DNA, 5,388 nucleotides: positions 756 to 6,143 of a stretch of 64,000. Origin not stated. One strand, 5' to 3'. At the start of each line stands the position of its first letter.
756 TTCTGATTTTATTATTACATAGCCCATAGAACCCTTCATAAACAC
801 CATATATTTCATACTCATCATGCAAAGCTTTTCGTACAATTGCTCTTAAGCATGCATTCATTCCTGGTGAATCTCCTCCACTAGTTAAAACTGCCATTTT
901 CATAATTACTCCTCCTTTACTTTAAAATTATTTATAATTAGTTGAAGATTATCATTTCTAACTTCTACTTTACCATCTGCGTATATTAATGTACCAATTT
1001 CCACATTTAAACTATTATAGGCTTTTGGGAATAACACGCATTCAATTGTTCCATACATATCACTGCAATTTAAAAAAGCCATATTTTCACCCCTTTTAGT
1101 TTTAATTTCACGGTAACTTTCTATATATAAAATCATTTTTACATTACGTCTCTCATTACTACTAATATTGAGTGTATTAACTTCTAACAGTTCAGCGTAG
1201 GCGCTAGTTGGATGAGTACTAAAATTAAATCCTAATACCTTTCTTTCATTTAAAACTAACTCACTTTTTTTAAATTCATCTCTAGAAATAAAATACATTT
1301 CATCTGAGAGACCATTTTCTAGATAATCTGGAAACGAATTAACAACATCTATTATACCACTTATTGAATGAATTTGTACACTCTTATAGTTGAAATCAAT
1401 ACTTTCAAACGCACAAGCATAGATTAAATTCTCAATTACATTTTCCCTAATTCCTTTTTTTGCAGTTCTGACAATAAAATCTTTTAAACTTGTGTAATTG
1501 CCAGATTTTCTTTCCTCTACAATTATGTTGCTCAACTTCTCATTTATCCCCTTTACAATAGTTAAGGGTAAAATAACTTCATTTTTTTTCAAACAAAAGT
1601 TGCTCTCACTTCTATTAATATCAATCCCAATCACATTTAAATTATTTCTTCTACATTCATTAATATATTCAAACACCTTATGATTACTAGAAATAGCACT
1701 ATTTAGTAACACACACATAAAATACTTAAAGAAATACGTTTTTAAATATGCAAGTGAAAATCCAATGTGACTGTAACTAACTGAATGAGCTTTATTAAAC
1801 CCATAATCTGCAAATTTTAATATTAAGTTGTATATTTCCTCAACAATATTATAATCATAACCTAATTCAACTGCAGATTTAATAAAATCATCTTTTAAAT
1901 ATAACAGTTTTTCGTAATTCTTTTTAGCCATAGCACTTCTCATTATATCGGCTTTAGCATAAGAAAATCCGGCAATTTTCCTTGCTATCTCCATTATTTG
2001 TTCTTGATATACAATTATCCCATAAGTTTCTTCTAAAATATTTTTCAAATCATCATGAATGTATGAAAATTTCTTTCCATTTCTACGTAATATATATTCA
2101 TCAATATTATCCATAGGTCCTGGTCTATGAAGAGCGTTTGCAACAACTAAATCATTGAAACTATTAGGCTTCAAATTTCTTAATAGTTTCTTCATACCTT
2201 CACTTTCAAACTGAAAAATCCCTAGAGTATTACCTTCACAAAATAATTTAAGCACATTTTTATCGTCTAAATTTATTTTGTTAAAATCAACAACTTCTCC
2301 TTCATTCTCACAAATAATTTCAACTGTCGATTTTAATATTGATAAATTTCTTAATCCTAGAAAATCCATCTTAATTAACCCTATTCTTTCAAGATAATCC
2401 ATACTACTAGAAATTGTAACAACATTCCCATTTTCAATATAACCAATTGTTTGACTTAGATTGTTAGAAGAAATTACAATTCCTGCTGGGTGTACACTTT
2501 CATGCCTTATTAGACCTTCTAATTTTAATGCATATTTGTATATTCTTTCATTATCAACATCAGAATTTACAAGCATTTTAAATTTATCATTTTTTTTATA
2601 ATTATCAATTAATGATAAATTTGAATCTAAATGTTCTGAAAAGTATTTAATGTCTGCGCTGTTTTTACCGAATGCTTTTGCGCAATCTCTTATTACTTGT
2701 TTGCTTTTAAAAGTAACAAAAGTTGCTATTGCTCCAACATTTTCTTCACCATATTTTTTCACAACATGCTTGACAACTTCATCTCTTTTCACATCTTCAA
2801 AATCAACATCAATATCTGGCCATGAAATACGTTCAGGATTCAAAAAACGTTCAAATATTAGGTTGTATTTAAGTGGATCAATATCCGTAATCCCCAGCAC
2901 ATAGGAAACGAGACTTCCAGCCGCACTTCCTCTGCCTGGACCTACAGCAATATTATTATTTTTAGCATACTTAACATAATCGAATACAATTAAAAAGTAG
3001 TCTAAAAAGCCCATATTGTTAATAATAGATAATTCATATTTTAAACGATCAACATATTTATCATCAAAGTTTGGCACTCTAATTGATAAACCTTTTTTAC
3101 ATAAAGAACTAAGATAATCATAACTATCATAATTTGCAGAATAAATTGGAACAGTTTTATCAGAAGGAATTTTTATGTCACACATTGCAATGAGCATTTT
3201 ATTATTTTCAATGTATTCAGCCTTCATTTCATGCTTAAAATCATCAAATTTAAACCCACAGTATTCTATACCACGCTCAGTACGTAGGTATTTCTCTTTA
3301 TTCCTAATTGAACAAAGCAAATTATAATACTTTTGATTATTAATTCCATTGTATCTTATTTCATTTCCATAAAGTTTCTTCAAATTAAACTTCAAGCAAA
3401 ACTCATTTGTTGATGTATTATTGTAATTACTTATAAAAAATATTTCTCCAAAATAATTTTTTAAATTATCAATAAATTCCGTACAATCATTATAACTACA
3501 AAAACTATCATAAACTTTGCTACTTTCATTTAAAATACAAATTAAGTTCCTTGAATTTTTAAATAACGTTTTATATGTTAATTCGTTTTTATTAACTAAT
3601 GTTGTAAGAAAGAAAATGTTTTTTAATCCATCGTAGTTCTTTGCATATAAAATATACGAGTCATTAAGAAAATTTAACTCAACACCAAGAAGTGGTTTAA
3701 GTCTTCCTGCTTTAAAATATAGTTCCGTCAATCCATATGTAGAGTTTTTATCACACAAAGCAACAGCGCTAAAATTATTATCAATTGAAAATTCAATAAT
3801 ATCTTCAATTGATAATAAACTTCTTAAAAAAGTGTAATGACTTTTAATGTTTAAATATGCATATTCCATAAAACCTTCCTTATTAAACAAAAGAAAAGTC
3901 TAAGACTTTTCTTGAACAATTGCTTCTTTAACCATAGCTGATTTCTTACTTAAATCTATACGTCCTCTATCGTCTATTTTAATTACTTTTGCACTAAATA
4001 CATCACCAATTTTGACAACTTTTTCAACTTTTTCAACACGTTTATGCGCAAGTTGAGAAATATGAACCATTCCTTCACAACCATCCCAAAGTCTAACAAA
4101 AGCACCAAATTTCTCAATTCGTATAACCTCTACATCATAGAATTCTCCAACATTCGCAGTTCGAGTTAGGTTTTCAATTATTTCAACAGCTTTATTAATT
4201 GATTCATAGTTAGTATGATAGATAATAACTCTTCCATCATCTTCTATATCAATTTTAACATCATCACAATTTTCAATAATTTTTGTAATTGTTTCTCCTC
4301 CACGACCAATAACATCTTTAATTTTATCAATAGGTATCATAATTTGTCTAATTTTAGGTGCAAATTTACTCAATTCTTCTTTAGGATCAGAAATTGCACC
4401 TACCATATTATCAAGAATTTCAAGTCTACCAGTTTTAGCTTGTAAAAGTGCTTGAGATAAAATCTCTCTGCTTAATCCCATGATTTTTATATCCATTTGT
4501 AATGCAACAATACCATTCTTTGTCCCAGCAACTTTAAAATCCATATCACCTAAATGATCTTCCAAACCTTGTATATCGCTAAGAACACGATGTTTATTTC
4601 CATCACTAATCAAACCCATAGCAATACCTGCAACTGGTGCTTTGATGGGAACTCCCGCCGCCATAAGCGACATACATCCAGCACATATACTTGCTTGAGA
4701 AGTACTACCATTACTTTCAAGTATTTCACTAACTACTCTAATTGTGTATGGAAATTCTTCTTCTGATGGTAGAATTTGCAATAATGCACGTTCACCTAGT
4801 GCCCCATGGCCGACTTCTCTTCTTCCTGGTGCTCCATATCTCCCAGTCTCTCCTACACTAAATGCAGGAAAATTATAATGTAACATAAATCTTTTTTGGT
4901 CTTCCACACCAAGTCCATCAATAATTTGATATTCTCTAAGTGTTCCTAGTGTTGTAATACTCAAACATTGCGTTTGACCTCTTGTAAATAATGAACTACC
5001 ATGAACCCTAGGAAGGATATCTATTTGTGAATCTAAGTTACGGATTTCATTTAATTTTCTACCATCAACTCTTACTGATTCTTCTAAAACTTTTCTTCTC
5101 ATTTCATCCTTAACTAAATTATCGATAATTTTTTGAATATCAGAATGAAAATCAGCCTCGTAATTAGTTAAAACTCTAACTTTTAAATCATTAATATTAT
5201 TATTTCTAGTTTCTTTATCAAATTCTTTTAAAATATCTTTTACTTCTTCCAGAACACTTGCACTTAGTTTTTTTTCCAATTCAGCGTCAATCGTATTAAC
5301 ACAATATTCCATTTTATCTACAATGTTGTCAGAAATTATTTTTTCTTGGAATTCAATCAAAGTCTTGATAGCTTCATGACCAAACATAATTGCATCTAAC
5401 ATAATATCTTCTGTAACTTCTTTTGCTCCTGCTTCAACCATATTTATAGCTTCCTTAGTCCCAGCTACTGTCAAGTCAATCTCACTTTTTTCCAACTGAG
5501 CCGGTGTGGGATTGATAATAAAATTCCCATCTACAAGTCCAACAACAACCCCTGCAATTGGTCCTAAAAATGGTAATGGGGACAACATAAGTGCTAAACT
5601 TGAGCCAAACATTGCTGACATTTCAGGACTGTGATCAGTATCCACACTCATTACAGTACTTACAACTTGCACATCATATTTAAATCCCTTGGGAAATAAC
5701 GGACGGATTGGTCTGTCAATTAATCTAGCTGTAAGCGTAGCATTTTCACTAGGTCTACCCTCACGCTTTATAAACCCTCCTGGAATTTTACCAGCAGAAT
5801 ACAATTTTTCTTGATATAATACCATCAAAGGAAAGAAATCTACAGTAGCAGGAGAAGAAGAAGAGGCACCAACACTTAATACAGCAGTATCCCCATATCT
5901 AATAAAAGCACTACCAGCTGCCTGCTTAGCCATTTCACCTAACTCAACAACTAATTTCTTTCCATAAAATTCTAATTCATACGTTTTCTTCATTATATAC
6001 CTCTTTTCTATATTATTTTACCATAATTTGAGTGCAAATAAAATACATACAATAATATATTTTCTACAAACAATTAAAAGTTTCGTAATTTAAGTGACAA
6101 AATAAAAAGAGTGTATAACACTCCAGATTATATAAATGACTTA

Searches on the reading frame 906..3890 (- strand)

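Call 52: search_protein_families(library=pfam, proteins=[window:906-3890:-], max_evalue=0.0001)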
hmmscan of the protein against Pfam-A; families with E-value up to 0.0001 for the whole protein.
window:906-3890:- (994 aa): 5 families
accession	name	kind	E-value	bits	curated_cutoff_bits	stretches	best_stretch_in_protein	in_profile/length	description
PF07733.18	DNA_pol3_alpha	-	5.5e-87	292.1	23.9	1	259-512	2-260/260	Bacterial DNA polymerase III alpha NTPase domain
PF17657.6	DNA_pol3_finger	-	5.5e-60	201.9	22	1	515-675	1-164/166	Bacterial DNA polymerase III alpha subunit finger domain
PF14579.12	HHH_6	-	7.2e-19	68.2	25.6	1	751-834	2-86/90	Helix-hairpin-helix motif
PF02811.25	PHP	-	1.3e-10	42.3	26.4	1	14-120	3-122/164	PHP domain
PF01336.31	tRNA_anti-codon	-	5.4e-09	36.3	27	1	930-991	11-74/75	OB-fold nucleic acid binding domain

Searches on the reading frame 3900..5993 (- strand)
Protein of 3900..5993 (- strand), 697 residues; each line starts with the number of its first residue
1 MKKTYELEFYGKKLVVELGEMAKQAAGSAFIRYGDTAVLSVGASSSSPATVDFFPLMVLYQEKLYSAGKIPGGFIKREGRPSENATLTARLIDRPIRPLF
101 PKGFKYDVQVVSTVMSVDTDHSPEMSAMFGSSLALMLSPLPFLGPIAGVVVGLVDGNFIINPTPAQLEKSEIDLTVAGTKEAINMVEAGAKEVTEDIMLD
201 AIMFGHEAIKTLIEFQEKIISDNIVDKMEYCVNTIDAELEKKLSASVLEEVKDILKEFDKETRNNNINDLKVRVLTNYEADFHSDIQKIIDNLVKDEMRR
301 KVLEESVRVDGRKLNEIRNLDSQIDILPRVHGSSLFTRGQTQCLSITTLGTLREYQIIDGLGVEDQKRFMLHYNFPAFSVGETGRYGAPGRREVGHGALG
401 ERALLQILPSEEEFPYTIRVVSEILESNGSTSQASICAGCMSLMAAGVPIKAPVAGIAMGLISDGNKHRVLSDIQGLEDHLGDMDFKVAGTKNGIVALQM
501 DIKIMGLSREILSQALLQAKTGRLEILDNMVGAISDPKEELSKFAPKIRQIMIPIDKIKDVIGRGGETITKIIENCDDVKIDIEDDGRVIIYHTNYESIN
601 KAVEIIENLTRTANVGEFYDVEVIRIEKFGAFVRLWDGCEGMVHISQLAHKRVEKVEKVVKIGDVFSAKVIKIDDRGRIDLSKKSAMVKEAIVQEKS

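Call 52: search_protein_families(library=pfam, proteins=[window:3900-5993:-], max_evalue=0.0001)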
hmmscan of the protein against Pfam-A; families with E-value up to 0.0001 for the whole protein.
window:3900-5993:- (697 aa): 5 families
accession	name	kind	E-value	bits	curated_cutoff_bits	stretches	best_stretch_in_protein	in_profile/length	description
PF01138.27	RNase_PH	-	1.3e-49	168.3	25.5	2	12-141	3-130/130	3' exoribonuclease family, domain 1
PF03725.20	RNase_PH_C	-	1e-23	83.5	20.8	2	144-208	1-67/67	3' exoribonuclease family, domain 2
PF00575.29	S1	-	1.4e-17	64.2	22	1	614-684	3-74/74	S1 RNA binding domain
PF03726.19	PNPase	-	1.8e-10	41.6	24.6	1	238-313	1-81/81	Polyribonucleotide nucleotidyltransferase, RNA binding domain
PF00013.35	KH_1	-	2.8e-07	30.6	21.5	1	550-607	3-65/66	KH domain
